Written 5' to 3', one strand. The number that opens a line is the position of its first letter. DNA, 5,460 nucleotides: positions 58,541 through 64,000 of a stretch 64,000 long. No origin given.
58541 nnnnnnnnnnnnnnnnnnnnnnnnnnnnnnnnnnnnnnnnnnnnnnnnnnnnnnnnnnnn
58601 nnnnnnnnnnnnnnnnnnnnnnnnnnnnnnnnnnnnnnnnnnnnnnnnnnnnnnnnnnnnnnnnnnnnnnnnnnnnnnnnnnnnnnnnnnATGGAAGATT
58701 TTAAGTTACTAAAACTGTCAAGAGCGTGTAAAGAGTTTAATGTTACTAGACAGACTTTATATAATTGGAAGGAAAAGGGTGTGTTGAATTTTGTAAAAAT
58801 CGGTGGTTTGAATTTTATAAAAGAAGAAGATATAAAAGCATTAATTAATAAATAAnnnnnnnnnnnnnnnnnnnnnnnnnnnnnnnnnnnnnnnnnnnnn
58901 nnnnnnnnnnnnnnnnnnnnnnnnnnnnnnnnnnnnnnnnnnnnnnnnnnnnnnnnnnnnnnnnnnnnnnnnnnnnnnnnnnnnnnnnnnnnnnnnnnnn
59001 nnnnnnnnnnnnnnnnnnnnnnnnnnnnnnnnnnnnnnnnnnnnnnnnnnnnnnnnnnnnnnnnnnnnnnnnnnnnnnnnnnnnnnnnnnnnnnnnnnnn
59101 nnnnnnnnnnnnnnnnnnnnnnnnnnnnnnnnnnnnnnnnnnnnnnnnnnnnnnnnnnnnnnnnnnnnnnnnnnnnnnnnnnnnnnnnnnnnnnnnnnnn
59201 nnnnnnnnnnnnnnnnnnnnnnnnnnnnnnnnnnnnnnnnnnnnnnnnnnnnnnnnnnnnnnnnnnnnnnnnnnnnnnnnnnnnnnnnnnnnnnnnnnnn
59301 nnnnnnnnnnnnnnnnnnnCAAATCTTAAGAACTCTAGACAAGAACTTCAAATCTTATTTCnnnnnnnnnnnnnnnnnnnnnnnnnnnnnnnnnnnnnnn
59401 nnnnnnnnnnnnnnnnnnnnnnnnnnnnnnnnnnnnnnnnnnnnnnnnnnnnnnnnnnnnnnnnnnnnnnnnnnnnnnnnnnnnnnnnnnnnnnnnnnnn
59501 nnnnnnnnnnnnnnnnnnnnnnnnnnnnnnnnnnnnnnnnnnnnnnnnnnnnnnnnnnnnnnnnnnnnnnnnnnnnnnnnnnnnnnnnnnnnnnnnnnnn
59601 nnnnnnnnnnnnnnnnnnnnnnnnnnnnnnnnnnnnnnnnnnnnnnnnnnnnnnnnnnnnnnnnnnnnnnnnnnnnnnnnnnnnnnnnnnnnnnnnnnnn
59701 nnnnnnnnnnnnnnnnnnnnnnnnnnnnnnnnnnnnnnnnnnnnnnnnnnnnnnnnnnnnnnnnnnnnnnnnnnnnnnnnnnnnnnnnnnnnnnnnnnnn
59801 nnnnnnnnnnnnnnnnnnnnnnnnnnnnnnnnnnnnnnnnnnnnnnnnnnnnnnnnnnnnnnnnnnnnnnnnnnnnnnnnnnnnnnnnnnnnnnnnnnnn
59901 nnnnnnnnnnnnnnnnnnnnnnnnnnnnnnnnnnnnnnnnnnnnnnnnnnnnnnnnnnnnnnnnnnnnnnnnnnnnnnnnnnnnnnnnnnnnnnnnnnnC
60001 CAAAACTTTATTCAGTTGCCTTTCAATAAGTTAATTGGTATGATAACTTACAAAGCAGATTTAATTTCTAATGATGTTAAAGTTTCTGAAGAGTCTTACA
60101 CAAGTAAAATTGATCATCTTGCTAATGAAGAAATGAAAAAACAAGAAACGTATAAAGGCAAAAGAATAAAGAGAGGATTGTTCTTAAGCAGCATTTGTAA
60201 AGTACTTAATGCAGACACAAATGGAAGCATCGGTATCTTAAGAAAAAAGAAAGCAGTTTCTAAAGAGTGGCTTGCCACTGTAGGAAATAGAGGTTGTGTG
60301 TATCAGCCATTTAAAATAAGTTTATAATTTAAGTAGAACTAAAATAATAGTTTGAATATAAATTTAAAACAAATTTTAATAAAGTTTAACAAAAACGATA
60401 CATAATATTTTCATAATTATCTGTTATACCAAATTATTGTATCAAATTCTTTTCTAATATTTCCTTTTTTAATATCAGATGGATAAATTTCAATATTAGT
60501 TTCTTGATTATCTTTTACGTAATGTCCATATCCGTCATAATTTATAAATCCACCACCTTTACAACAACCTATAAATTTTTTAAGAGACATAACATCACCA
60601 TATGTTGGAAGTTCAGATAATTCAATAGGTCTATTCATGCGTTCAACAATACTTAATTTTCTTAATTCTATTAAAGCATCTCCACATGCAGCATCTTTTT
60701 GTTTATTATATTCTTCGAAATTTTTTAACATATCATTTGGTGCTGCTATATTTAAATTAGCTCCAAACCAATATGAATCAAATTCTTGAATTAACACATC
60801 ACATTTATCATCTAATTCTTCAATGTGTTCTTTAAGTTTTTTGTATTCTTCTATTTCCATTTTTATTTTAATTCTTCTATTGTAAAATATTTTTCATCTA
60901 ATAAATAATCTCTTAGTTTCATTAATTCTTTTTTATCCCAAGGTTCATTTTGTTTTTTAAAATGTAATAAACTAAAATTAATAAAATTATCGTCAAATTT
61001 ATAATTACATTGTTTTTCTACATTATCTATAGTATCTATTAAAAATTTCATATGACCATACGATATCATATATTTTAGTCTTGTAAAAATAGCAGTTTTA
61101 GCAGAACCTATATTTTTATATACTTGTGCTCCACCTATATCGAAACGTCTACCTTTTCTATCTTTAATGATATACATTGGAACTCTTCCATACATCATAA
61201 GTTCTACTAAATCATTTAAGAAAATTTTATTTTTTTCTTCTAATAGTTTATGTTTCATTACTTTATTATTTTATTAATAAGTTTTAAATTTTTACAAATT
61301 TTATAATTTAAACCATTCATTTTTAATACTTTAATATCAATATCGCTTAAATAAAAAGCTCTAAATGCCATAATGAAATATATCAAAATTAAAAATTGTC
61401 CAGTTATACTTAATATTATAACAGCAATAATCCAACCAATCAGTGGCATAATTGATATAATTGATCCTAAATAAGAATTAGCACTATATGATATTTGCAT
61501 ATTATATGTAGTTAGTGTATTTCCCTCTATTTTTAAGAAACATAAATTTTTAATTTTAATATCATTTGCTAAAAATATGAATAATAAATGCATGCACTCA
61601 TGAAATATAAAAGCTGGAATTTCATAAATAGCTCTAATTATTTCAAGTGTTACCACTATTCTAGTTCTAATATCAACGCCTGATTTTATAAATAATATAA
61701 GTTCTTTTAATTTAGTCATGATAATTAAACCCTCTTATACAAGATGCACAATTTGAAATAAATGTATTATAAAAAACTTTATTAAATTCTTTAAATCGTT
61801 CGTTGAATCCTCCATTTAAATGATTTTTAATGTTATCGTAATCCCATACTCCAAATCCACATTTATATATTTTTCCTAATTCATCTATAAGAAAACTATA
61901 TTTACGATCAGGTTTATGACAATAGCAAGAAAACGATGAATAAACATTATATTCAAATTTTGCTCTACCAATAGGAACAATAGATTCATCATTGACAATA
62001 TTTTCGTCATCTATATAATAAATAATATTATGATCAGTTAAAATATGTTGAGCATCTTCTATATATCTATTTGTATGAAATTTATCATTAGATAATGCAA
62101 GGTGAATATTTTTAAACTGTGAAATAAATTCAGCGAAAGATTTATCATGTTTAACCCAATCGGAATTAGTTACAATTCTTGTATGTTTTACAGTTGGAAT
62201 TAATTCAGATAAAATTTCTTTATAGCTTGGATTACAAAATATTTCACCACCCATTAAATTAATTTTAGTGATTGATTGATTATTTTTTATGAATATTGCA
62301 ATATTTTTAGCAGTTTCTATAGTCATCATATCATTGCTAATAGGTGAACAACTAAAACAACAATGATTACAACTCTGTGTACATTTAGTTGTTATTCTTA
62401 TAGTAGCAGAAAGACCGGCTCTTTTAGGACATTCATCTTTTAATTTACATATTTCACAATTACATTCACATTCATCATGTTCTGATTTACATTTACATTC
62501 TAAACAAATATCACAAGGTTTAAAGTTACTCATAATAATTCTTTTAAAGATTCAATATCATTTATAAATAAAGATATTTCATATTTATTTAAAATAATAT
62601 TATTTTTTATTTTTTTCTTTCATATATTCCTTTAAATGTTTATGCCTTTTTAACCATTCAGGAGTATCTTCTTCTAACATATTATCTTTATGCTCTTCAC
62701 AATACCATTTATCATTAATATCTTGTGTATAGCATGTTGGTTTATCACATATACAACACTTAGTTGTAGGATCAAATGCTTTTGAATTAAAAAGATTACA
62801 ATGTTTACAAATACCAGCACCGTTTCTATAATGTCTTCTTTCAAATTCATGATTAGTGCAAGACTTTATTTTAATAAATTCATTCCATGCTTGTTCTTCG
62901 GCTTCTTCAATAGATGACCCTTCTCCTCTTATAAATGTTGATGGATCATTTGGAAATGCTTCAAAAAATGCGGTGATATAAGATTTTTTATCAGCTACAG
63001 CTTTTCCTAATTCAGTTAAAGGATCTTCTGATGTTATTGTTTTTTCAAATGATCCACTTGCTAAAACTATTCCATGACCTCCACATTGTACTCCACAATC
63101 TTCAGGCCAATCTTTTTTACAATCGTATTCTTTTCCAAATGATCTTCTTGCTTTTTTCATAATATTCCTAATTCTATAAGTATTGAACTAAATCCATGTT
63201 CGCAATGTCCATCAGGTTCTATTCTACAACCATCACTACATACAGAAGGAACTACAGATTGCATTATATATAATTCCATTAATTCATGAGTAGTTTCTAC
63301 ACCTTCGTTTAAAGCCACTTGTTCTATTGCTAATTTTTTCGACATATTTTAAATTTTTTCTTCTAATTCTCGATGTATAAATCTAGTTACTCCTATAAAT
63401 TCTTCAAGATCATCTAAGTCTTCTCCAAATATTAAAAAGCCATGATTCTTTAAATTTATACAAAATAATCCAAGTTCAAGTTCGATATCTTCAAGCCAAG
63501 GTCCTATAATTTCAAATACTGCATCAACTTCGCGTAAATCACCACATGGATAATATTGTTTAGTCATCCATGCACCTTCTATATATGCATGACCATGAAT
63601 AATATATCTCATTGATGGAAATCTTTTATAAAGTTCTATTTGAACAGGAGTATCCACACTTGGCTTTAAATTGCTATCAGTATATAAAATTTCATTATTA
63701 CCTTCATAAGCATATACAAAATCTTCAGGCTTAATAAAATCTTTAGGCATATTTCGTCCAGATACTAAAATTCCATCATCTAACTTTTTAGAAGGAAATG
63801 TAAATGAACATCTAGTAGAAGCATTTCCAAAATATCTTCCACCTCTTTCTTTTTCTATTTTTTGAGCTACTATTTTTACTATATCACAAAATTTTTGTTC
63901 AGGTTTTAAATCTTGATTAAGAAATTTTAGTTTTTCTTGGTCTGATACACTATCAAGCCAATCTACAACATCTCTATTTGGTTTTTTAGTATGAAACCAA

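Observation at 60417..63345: Radical-SAM enzyme with an unusually Cys-dense N-terminal extension, clustered with Cys-rich small proteins and a membrane HExxH protein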

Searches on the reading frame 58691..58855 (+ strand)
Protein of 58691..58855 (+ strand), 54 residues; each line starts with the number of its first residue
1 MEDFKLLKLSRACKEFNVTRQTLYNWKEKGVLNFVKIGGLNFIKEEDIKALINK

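Call 38: search_protein_families(library=pfam, proteins=[window:58691-58855:+], max_evalue=0.01)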
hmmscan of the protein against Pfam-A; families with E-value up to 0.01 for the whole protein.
window:58691-58855:+ (54 aa): 3 families
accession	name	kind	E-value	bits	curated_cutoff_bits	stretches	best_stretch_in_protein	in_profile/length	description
PF12728.13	HTH_17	-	2.2e-07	31.5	27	1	7-54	2-49/51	Helix-turn-helix domain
PF13518.12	HTH_28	-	0.001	19.6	25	1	9-28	15-34/52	Helix-turn-helix domain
PF13384.12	HTH_23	-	0.0081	16.4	24.6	0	7-28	18-39/50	Homeodomain-like domain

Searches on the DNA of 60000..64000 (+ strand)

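Call 7: search_dna_similar(query=window:60000-64000:+, collection=phages, mode=distant)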
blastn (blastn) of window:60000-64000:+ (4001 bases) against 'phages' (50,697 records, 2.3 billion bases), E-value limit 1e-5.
Records with a match: 3; places in all: 3; records where one place covers at least 80% of the query: 1.
Best place of each record, by identity: >=99% 1; 60-80% 2.
By first word of the organism name: uncultured 1; Bacteriophage 1; Staphylococcus 1.
By host as written in the record: - 2; Staphylococcus saprophyticus 105 1.
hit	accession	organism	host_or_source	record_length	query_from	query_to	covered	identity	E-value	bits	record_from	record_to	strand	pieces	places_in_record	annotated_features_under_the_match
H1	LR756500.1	uncultured phage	metagenomic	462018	1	4001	100%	100.0%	0e+0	7216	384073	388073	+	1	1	record has no annotation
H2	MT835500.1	Bacteriophage sp.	human fecal samples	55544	27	226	5%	70.1%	1e-13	86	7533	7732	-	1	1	record has no annotation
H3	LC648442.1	Staphylococcus phage vB_SsapH-Golestan-105-M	Staphylococcus saprophyticus 105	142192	89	177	2%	76.4%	1e-7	67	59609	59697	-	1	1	IS200/IS605 family element transposase accessory protein TnpB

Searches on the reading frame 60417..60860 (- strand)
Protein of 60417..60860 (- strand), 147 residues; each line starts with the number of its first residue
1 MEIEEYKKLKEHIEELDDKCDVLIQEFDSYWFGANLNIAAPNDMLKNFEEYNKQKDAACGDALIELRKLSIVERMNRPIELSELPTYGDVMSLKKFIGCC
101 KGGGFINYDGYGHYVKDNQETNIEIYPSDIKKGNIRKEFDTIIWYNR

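Call 3: search_protein_families(library=pfam, proteins=[window:60417-60860:-], max_evalue=1)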
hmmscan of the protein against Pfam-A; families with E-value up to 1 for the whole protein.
window:60417-60860:- (147 aa): 1 family
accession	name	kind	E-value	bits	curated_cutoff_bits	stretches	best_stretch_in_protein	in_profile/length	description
PF08663.15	HalX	-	0.053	14.4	23.2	1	4-29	35-60/68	HalX domain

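Call 4: search_protein_families(library=phrogs, proteins=[window:60417-60860:-], max_evalue=0.1)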
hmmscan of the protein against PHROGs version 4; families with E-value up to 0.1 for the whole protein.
window:60417-60860:- (147 aa): 5 families
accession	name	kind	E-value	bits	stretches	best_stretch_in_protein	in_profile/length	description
phrog_14149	-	unknown function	1.6e-12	48.5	1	81-147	6-67/67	-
phrog_7258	-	unknown function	0.019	15.8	1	2-72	38-105/199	-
phrog_4738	-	transcription regulation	0.042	14.6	0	34-66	15-48/59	transcriptional repressor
phrog_37183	-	unknown function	0.079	14.5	0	98-116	45-63/76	-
phrog_3550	-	unknown function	0.084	14.2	0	6-29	4-27/79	-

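Call 6: search_protein_families(library=ncbifam, proteins=[window:60417-60860:-], max_evalue=1)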
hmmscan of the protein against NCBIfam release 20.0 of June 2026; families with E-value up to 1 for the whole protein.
window:60417-60860:- (147 aa): 0 families

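Call 97: search_protein_families(library=padloc, proteins=[window:60417-60860:-], max_evalue=0.01)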
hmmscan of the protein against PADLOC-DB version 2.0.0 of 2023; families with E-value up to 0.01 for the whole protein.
window:60417-60860:- (147 aa): 0 families

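Call 102: search_solved_structures(query=window:60417-60860:-, max_evalue=1, show_alignments=1)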
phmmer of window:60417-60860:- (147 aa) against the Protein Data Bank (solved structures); distinct sequences matched with E-value up to 1: 0.

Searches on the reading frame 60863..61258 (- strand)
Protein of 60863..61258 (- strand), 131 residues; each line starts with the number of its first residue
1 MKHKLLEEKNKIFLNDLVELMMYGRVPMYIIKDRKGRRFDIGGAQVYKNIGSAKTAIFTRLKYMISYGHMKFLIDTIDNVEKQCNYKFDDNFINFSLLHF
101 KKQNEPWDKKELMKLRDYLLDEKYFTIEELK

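Call 3: search_protein_families(library=pfam, proteins=[window:60863-61258:-], max_evalue=1)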
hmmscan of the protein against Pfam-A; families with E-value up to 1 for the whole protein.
window:60863-61258:- (131 aa): 0 families

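Call 4: search_protein_families(library=phrogs, proteins=[window:60863-61258:-], max_evalue=0.1)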
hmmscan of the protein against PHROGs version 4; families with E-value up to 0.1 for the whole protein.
window:60863-61258:- (131 aa): 0 families

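Call 6: search_protein_families(library=ncbifam, proteins=[window:60863-61258:-], max_evalue=1)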
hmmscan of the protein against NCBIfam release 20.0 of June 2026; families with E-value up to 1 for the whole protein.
window:60863-61258:- (131 aa): 1 family
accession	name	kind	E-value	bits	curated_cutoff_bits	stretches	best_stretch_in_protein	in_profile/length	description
NF008300.0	PRK11088.1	equivalog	0.045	13.2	303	1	85-126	24-68/272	23S rRNA (guanine(745)-N(1))-methyltransferase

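Call 97: search_protein_families(library=padloc, proteins=[window:60863-61258:-], max_evalue=0.01)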
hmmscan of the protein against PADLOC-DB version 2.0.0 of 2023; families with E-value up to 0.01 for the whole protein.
window:60863-61258:- (131 aa): 0 families

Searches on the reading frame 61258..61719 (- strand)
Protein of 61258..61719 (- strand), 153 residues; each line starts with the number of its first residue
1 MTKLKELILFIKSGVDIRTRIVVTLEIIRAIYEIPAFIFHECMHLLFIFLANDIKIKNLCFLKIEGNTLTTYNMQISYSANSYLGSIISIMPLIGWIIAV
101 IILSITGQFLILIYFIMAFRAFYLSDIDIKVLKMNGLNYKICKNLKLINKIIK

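Call 3: search_protein_families(library=pfam, proteins=[window:61258-61719:-], max_evalue=1)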
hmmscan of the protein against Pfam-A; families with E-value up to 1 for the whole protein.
window:61258-61719:- (153 aa): 1 family
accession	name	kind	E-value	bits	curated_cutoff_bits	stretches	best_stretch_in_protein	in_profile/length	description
PF11667.14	DUF3267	-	0.002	18.9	27.1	1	36-121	4-87/108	Putative zincin peptidase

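Call 4: search_protein_families(library=phrogs, proteins=[window:61258-61719:-], max_evalue=0.1)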
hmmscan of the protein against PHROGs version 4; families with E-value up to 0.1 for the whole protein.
window:61258-61719:- (153 aa): 0 families

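Call 6: search_protein_families(library=ncbifam, proteins=[window:61258-61719:-], max_evalue=1)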
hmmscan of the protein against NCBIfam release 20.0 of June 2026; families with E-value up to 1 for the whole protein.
window:61258-61719:- (153 aa): 0 families

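Call 26: find_related_loci(query=window:61258-61719:-, collection=viral_contigs, flank=5000)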
Query window:61258-61719:- (153 aa) in viral_contigs; peptide patterns used: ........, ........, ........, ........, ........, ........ (x = any residue, [..] = any of these).
21 stretches matched a pattern, but none encodes a relative of the query by tblastn (E <= 1e-3).

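Call 28: find_homologous_proteins(query=window:61258-61719:-, max_evalue=0.01)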
Query window:61258-61719:- (153 aa): 2 proteins with E <= 0.01 among 95 candidates.
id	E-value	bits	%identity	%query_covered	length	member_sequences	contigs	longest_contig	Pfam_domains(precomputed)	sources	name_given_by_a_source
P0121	1.2e-88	312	100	100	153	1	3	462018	-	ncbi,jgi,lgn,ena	-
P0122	1.7e-34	137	48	98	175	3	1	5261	-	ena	-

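Call 29: find_encoding_contigs(protein=P0122, flank=6000)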
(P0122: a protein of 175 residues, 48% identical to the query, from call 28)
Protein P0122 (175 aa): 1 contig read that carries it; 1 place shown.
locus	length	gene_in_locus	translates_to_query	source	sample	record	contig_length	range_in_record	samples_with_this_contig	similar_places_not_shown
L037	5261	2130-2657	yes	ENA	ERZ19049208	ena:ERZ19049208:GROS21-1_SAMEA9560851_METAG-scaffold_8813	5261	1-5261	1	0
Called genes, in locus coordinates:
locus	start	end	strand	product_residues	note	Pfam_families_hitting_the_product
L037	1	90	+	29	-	?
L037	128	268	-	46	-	-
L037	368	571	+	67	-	-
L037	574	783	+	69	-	-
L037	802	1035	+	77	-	-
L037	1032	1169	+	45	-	-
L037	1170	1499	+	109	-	-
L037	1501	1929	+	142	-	-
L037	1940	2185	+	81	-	-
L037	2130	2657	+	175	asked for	-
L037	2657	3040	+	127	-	-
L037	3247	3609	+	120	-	-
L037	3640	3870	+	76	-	-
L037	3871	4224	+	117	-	-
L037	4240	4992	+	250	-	-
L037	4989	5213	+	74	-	-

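Call 70: search_protein_families(library=pfam, proteins=[P0122], max_evalue=0.01)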
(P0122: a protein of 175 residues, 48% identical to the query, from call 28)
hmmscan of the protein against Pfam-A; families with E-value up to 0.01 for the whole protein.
P0122 (175 aa): 0 families

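Call 81: predict_structure(alignment_id=A6)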
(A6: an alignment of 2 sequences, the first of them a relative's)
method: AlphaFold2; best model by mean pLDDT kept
length: 153 residues; sequences in the alignment: 2
mean_pLDDT: 52.0   pTM: 0.29
mean pLDDT of the five models: 52.0, 46.6, 45.8, 45.2, 43.2
residues with pLDDT >= 90: 0; 70-90: 0; 50-70: 96; < 50: 57
segments of 3 or more residues with pLDDT < 50: 45-52, 58-62, 108-115, 119-124, 128-133, 135-137, 151-153
pLDDT, mean of each block of 10 residues (from residue 1): 55 61 54 52 49 50 53 51 53 58 55 48 50 47 48 42
secondary structure, 60 per line:
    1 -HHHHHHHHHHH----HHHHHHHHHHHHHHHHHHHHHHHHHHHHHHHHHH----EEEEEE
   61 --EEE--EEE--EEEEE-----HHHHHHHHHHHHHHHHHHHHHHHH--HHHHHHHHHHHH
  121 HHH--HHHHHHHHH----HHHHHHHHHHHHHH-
elements in order: H2-12 H17-50 E55-60 E63-65 E68-70 E73-77 H83-106 H109-123 H126-134 H139-152

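Call 97: search_protein_families(library=padloc, proteins=[window:61258-61719:-], max_evalue=0.01)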
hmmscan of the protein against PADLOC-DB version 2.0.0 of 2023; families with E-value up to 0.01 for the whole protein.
window:61258-61719:- (153 aa): 0 families
